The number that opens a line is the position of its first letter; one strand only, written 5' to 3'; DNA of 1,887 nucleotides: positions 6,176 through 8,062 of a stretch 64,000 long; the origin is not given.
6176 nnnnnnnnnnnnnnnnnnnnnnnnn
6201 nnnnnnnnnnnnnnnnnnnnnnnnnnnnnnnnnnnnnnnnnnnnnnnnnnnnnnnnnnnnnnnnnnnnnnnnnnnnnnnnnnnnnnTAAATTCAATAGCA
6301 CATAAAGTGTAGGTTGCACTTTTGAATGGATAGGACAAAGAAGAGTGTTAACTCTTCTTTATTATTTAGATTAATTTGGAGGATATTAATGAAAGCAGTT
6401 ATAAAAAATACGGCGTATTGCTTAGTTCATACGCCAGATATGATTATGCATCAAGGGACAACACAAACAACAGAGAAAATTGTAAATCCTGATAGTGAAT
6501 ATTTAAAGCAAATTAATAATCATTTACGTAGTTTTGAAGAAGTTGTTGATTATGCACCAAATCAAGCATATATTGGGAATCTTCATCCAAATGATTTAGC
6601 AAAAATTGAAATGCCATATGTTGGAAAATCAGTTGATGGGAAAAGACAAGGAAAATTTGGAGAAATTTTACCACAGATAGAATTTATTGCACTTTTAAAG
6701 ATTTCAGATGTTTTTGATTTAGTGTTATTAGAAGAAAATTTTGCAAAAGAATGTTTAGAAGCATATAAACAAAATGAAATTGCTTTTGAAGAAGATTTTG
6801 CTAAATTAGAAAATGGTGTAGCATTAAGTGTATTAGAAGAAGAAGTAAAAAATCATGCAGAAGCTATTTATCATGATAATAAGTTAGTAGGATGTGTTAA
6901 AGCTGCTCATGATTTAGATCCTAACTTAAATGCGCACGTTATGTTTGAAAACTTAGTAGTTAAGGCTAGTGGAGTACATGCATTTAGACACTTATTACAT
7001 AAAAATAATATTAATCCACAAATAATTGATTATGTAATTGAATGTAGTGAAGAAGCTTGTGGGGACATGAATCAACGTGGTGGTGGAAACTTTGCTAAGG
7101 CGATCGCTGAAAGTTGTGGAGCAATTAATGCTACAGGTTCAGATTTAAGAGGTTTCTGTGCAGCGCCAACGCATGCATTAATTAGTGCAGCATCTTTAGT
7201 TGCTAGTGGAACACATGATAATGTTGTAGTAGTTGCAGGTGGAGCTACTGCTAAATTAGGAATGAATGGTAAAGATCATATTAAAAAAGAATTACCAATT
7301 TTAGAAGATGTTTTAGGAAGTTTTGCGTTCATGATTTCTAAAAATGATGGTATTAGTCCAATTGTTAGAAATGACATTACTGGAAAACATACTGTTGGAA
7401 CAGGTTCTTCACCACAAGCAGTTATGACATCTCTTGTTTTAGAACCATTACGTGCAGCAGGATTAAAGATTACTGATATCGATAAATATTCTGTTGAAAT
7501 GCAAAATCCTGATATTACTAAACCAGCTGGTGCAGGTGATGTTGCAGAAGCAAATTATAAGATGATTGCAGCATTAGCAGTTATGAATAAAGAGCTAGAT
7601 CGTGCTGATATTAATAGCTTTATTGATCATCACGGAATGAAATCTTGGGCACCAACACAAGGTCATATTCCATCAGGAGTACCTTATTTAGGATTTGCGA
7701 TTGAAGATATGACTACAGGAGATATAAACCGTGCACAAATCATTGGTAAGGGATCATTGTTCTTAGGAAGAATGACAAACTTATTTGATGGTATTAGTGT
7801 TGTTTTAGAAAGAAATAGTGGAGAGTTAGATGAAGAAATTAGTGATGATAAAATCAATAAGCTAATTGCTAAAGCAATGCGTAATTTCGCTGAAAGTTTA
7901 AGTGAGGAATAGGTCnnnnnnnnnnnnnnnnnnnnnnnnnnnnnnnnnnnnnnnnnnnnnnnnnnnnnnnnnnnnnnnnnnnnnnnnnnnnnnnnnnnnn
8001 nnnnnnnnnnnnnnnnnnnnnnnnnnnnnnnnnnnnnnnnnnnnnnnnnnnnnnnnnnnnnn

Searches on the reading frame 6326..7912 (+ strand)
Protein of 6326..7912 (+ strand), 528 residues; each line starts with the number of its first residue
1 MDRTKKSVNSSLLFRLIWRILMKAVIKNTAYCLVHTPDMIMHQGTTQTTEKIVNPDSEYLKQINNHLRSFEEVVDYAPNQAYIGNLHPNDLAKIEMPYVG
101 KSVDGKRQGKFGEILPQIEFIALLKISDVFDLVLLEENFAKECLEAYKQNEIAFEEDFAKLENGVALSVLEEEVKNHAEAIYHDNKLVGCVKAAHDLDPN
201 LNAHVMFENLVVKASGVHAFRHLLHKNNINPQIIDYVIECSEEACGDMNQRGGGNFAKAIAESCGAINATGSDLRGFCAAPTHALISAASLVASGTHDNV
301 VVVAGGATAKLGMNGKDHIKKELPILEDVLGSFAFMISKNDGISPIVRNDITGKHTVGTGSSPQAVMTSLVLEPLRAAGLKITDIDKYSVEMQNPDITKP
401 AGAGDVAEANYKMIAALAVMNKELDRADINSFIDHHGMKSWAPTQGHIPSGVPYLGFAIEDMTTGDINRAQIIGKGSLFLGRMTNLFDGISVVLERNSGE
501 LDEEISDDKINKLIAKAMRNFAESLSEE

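Call 28: search_protein_families(library=ncbifam, max_evalue=0.00001, proteins=[window:6326-7912:+])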
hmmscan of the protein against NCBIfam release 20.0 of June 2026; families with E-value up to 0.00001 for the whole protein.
window:6326-7912:+ (528 aa): 3 families
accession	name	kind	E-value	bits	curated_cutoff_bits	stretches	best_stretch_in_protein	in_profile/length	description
NF040746.1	reduct_C_beta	equivalog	5.4e-239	793.4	450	1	24-498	1-477/477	glycine/sarcosine/betaine reductase complex component C subunit beta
NF006829.0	PRK09352.1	subfamily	9.9e-07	28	249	1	213-311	54-147/322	beta-ketoacyl-ACP synthase 3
NF005308.0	PRK06840.1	equivalog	1.2e-06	27.9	315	1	213-308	54-145/339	3-oxoacyl-ACP synthase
